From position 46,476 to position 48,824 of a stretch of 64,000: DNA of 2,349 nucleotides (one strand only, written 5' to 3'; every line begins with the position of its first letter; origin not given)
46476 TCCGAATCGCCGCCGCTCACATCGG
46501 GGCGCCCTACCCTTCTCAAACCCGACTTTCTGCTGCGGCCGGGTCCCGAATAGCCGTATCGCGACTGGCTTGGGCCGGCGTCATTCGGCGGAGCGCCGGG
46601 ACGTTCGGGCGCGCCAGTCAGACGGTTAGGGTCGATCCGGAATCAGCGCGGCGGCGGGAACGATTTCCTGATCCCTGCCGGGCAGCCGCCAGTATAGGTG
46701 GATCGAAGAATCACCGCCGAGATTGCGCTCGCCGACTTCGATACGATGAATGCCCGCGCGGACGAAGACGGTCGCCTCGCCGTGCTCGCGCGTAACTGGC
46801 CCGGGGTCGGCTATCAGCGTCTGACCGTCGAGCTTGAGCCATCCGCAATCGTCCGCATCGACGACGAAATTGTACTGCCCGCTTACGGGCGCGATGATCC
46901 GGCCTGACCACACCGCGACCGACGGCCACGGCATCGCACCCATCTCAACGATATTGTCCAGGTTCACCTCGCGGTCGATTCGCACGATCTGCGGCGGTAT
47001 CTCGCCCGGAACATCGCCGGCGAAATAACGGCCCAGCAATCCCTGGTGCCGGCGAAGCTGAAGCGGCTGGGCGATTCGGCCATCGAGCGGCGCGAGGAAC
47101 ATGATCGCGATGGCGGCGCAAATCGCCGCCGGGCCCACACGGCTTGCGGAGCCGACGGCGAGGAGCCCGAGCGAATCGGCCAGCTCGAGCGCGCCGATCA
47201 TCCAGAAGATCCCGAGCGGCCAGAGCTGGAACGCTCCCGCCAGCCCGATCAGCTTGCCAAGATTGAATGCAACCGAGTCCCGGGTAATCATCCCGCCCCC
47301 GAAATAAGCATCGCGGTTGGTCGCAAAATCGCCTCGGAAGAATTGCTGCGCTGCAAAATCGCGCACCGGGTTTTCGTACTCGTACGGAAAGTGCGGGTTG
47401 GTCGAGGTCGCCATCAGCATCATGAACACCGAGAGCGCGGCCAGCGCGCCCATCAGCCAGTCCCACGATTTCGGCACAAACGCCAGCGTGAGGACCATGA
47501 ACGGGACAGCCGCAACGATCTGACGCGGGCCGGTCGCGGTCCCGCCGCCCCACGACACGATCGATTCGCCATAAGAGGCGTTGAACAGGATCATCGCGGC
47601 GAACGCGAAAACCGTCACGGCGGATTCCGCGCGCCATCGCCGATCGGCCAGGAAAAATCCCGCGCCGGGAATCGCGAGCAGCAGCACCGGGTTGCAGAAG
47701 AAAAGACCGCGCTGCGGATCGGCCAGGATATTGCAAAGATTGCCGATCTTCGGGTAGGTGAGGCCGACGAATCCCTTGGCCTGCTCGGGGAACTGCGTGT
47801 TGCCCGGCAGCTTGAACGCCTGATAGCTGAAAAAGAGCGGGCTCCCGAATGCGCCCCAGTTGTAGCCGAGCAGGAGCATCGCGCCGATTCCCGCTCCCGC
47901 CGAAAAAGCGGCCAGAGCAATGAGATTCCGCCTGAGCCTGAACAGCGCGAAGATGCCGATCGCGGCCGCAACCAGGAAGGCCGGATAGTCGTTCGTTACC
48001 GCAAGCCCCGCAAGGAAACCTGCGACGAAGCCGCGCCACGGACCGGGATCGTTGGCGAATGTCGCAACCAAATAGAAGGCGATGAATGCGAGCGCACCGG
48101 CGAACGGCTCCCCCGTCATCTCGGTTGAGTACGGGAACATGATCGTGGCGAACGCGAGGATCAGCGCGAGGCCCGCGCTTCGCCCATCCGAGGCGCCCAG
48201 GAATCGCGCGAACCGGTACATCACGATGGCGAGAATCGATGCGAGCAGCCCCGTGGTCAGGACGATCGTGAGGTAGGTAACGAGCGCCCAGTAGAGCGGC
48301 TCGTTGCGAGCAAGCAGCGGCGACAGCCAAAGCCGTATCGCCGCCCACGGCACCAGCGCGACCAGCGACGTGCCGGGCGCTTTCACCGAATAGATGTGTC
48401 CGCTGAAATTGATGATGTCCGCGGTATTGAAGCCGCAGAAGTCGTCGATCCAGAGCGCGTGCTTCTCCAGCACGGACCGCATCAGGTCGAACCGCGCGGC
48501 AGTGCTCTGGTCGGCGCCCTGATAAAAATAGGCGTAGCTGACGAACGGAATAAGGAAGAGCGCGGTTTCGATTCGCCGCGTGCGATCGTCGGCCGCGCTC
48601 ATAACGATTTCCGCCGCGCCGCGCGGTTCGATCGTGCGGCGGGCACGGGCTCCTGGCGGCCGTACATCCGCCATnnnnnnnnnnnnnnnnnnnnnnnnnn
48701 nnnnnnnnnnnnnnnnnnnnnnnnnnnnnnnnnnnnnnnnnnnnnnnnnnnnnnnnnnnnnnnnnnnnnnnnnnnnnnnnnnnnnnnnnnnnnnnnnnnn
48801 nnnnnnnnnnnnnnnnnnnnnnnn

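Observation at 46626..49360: A polytopic membrane protein with a periplasmic PA14 domain plus an anchored CBM-like protein, co-oriented with the GT-C fusion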

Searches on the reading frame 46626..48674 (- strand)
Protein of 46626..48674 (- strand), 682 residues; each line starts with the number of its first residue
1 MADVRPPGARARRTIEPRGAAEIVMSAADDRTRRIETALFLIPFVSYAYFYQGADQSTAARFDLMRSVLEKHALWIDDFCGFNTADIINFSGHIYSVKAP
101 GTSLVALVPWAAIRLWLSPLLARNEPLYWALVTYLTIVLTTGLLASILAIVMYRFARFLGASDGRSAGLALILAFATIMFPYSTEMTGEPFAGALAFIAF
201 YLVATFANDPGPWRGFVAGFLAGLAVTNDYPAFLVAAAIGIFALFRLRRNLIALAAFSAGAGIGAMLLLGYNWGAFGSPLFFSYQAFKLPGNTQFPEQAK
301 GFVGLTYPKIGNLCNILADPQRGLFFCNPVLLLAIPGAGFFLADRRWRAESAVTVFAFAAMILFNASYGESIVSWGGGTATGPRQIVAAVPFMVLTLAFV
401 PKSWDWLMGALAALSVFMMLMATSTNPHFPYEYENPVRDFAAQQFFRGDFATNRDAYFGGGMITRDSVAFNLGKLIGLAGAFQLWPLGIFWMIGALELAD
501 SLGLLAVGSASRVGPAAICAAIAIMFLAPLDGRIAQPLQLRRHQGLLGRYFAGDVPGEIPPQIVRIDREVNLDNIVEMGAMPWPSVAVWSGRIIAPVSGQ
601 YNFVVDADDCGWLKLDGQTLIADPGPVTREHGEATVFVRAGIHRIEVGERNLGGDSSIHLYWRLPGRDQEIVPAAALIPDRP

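Call 8: search_protein_families(library=pfam, proteins=[window:46626-48674:-], max_evalue=0.1)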
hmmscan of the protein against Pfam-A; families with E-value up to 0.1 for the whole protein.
window:46626-48674:- (682 aa): 2 families
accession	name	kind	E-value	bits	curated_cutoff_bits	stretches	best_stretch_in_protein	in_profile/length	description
PF07691.17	PA14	-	4.9e-09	36.6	24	1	586-673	47-144/147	PA14 domain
PF13231.12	PMT_2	-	1.7e-05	25.5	26.1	1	136-266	23-151/160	Dolichyl-phosphate-mannose-protein mannosyltransferase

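Call 9: search_protein_families(library=ncbifam, proteins=[window:46626-48674:-], max_evalue=0.1)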
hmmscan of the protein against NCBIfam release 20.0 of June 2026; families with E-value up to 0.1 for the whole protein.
window:46626-48674:- (682 aa): 1 family
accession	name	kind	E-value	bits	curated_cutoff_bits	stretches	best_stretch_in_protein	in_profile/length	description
NF047440.1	LA3751_2_3_fam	subfamily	5.3e-13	48.6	200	1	129-417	93-377/460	LA_3751/LA_3752 family putative glycosyltransferase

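Call 14: find_homologous_proteins(query=window:46626-48602:-)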
Query window:46626-48602:- (658 aa): 382 proteins with E <= 0.001 among 8000 candidates; the best 120 are listed.
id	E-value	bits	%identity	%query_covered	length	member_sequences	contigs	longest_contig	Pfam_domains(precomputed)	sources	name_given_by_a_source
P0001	0.0e+0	1472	99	100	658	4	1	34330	PF07691.18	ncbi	-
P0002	0.0e+0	1317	88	100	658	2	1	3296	PF07691.18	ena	-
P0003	0.0e+0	1108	73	100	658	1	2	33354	PF07691.18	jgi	jgi:uncharacterized membrane protein YbaN (DUF454 family)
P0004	0.0e+0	1042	71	99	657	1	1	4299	PF07691.18,PF13231.13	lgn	-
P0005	0.0e+0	1034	70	100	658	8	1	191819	PF07691.18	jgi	jgi:PA14 domain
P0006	0.0e+0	1031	69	100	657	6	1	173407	PF07691.18,PF13231.13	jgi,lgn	jgi:uncharacterized membrane protein YbaN (DUF454 family)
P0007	0.0e+0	1025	70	100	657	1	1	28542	PF07691.18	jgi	jgi:hypothetical protein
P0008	0.0e+0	1025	69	100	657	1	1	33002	PF07691.18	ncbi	-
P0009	0.0e+0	1021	69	100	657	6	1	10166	PF07691.18,PF13231.13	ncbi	ncbi:MAG: PA14 domain-containing protein [Candidatus Binataceae bacterium]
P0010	0.0e+0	1018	69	100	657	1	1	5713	PF07691.18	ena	-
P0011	0.0e+0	1017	68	100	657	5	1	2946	PF07691.18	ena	-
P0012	0.0e+0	1017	69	100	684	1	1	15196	PF07691.18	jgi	jgi:PA14 domain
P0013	0.0e+0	1014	68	99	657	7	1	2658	PF07691.18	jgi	-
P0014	0.0e+0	1012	69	100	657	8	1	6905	PF07691.18,PF13231.13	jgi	jgi:hypothetical protein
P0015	0.0e+0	1011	69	100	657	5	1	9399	PF07691.18,PF13231.13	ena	-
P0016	1.7e-297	1007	68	100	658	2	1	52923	PF07691.18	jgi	jgi:hypothetical protein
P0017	3.9e-297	1005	67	100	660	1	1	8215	PF07691.18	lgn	-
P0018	1.8e-296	1003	69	99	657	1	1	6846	PF07691.18,PF13231.13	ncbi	ncbi:MAG: PA14 domain-containing protein [Candidatus Binataceae bacterium]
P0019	2.3e-296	1003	68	100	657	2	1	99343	PF07691.18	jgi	jgi:hypothetical protein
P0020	1.3e-295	1000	68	100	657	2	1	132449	PF07691.18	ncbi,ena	ncbi:MAG: PA14 domain-containing protein [Candidatus Binataceae bacterium]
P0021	1.7e-293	993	68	100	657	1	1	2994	PF07691.18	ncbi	-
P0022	1.5e-291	987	66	100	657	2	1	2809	PF07691.18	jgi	jgi:hypothetical protein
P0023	2.0e-290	983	66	100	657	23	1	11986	PF07691.18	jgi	-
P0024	4.0e-290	982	67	100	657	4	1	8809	PF07691.18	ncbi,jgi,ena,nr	ncbi:MAG TPA: PA14 domain-containing protein [Candidatus Binataceae bacterium]|nr:PA14 domain-contai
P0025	4.4e-290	982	68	100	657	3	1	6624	PF07691.18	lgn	-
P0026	9.5e-290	981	66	100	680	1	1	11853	PF07691.18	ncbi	-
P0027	1.1e-289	981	66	100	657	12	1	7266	PF07691.18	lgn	-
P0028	3.1e-289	979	66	100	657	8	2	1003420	PF07691.18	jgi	jgi:hypothetical protein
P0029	7.7e-289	978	67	100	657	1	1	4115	PF07691.18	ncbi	ncbi:MAG: PA14 domain-containing protein [Candidatus Binataceae bacterium]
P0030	6.8e-287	972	66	100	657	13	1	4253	PF07691.18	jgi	-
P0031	3.9e-286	969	66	100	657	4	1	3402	PF07691.18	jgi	jgi:hypothetical protein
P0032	6.5e-285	965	66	100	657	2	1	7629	PF07691.18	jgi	jgi:hypothetical protein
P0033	1.3e-283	961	64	99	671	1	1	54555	PF07691.18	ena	-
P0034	3.0e-283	960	64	100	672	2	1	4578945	PF07691.18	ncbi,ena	-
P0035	4.7e-283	959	65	100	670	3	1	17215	PF07691.18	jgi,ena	-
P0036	6.8e-283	958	64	100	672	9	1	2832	PF07691.18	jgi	jgi:PA14 domain-containing protein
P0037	8.7e-283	958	64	99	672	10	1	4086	PF07691.18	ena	-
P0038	9.9e-283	958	64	100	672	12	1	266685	PF07691.18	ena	-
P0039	2.7e-282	956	65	100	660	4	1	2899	PF07691.18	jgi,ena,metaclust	metaclust:\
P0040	6.3e-282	955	65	100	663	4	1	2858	PF07691.18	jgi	-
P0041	7.0e-282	955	64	100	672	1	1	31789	PF07691.18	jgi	jgi:hypothetical protein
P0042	7.8e-282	955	65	100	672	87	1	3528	PF07691.18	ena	-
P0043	3.5e-281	953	64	100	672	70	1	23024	PF07691.18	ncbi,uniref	ncbi:PA14 domain-containing protein [Candidatus Binatus sp.]|uniref:PA14 domain-containing protein n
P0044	4.1e-281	952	65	99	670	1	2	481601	PF07691.18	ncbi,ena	-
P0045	6.0e-281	952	66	100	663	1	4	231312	PF07691.18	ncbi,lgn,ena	-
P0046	1.0e-280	951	64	100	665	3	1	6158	PF07691.18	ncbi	-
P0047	1.2e-280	951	64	99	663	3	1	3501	PF07691.18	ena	-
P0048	1.7e-280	950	64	100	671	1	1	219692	PF07691.18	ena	-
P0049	7.7e-280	948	64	100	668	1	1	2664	PF07691.18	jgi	jgi:hypothetical protein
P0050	8.8e-280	948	64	100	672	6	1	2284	PF07691.18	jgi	jgi:hypothetical protein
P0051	9.7e-280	948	64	100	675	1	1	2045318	PF07691.18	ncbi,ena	-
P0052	1.0e-279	948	64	100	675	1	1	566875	PF07691.18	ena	-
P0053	1.3e-279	947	64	100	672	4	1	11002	PF07691.18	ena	-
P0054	1.5e-279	947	64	99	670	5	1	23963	PF07691.18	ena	-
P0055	3.1e-279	946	64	100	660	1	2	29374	PF07691.18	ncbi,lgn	ncbi:MAG TPA: PA14 domain-containing protein [Candidatus Binataceae bacterium]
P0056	5.9e-279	945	64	100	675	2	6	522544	PF07691.18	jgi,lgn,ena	jgi:hypothetical protein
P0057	8.2e-279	945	64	99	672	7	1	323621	PF07691.18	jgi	jgi:hypothetical protein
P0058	2.2e-278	943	63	100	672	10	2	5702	PF07691.18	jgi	-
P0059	2.9e-278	943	64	100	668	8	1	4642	PF07691.18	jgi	-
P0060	4.5e-278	942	64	100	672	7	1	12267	PF07691.18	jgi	jgi:hypothetical protein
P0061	8.8e-278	941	63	100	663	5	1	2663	PF07691.18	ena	-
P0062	9.6e-278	941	64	100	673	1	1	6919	PF07691.18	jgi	jgi:PA14 domain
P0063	1.2e-277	941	64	100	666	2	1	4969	PF07691.18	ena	-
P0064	1.3e-277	941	63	100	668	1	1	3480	PF07691.18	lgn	-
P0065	1.7e-277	941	64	99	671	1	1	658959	PF07691.18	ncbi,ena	-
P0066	2.1e-277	940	63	99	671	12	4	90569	PF07691.18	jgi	jgi:hypothetical protein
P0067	2.6e-277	940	64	100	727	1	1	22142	PF07691.18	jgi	jgi:hypothetical protein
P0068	3.1e-277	940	64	100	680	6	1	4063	PF07691.18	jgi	jgi:PA14 domain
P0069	3.1e-277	940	64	99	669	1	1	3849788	PF07691.18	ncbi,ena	-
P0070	3.5e-277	940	64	99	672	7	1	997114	PF07691.18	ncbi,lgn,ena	-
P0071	9.3e-277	938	63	100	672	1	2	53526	PF07691.18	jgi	-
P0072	1.0e-276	938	63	99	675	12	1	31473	PF07691.18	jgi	jgi:hypothetical protein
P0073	1.2e-276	938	63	99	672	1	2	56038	PF07691.18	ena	-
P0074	1.4e-276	938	63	99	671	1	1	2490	PF07691.18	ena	-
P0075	1.5e-276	937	63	100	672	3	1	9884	PF07691.18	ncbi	-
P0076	2.0e-276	937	63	100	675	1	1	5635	PF07691.18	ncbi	-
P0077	3.3e-276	936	64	100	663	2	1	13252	PF07691.18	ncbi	-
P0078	4.7e-276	936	63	99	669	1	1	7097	PF07691.18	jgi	jgi:hypothetical protein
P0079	5.1e-276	936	63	99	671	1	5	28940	PF07691.18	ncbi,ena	-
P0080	7.2e-276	935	63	100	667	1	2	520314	PF07691.18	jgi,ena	jgi:hypothetical protein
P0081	1.6e-275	934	64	99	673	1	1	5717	PF07691.18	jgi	-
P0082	4.4e-275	933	63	100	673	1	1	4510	PF07691.18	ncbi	-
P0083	5.8e-275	932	64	100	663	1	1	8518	PF07691.18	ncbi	-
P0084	7.0e-275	932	63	99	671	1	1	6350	PF07691.18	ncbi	-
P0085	1.0e-274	931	63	100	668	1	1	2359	PF07691.18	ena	-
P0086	1.7e-274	931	63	99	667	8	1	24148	PF07691.18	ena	-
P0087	1.8e-274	931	63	100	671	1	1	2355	PF07691.18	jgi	jgi:PA14 domain-containing protein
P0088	2.2e-274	930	63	99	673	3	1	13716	PF07691.18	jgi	-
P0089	2.6e-274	930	64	100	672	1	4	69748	PF07691.18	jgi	jgi:hypothetical protein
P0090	5.0e-274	929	63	100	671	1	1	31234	PF07691.18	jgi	-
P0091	2.9e-273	927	63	100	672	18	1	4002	PF07691.18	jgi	jgi:hypothetical protein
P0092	3.7e-273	926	64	100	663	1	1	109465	PF07691.18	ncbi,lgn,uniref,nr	ncbi:MAG: PA14 domain-containing protein [Candidatus Binatus sp.]|uniref:PA14 domain-containing prot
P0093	7.6e-273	925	63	99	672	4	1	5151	PF07691.18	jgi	jgi:hypothetical protein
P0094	1.3e-272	924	62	100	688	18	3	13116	PF07691.18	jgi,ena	jgi:PA14 domain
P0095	2.5e-272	923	64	99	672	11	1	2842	PF07691.18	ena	-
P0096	3.0e-272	923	62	100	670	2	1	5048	PF07691.18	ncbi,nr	ncbi:MAG TPA: PA14 domain-containing protein [Candidatus Binatus sp.]|nr:PA14 domain-containing prot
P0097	4.4e-272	923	62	100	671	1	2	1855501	PF07691.18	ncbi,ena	-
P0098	6.3e-272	922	62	100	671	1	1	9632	PF07691.18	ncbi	-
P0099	7.9e-272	922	63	100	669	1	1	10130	PF07691.18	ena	-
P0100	8.2e-272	922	63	100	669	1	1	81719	PF07691.18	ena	-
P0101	1.2e-271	921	62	99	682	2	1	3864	PF07691.18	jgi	jgi:hypothetical protein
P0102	1.4e-271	921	62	100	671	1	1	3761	PF07691.18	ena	-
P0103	2.6e-270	917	61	100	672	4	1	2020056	PF07691.18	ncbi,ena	-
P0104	8.9e-269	912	61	100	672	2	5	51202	PF07691.18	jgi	jgi:hypothetical protein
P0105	1.6e-268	911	62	100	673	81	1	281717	PF07691.18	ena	-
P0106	2.7e-268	910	62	100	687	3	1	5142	PF07691.18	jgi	jgi:hypothetical protein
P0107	4.5e-268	909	62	100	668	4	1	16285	PF07691.18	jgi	jgi:PA14 domain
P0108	7.1e-268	909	62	99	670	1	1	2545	PF07691.18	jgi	jgi:hypothetical protein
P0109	4.7e-266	903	62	99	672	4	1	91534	PF07691.18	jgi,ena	jgi:hypothetical protein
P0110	3.4e-265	900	62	100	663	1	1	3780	PF07691.18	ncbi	-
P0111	4.6e-265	899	62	100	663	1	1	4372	PF07691.18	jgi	jgi:hypothetical protein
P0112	9.6e-264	895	61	100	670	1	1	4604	PF07691.18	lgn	-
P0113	6.4e-263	892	62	100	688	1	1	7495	PF07691.18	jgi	jgi:hypothetical protein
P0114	1.8e-262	891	61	100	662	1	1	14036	PF07691.18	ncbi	-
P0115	2.3e-261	887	64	92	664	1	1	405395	PF07691.18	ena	-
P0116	9.5e-261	885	61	100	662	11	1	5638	PF07691.18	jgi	-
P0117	2.0e-259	881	63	91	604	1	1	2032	PF07691.18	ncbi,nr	ncbi:MAG TPA: PA14 domain-containing protein, partial [Candidatus Binataceae bacterium]|nr:PA14 doma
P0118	1.0e-258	879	62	100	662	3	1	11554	PF07691.18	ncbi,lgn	-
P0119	2.4e-258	877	61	100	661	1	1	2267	PF07691.18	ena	-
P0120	3.4e-258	877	60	100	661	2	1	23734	PF07691.18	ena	-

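Call 19: search_solved_structures(query=window:46626-48602:-, max_evalue=10)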
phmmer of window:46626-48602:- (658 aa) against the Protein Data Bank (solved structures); distinct sequences matched with E-value up to 10: 9.
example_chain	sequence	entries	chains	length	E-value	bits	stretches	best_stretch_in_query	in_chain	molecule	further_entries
6qdi_A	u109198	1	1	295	4.3e-08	35.3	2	564-655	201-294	PA14 domain-containing protein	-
6qe7_A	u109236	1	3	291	0.0044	18.8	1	519-656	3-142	Anti-sigma-I factor RsgI3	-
8dcm_C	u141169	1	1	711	0.028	16.2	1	545-650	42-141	ADP-ribosylating binary toxin binding subunit CdtB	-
9bbf_A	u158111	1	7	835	0.035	15.8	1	545-650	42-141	ADP-ribosyltransferase binding component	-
6okr_A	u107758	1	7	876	0.036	15.8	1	545-650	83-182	ADP-ribosyltransferase binding component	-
6o2m_A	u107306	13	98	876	0.036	15.8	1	545-650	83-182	ADP-ribosyltransferase binding component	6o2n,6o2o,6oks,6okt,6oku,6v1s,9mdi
7mjr_A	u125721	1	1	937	1.5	10.4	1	521-651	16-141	Vip4Da1 protein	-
4igv_A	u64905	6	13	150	2.6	9.6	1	214-261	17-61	Kirola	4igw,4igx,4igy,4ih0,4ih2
4ihr_A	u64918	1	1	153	2.7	9.6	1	214-261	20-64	Kirola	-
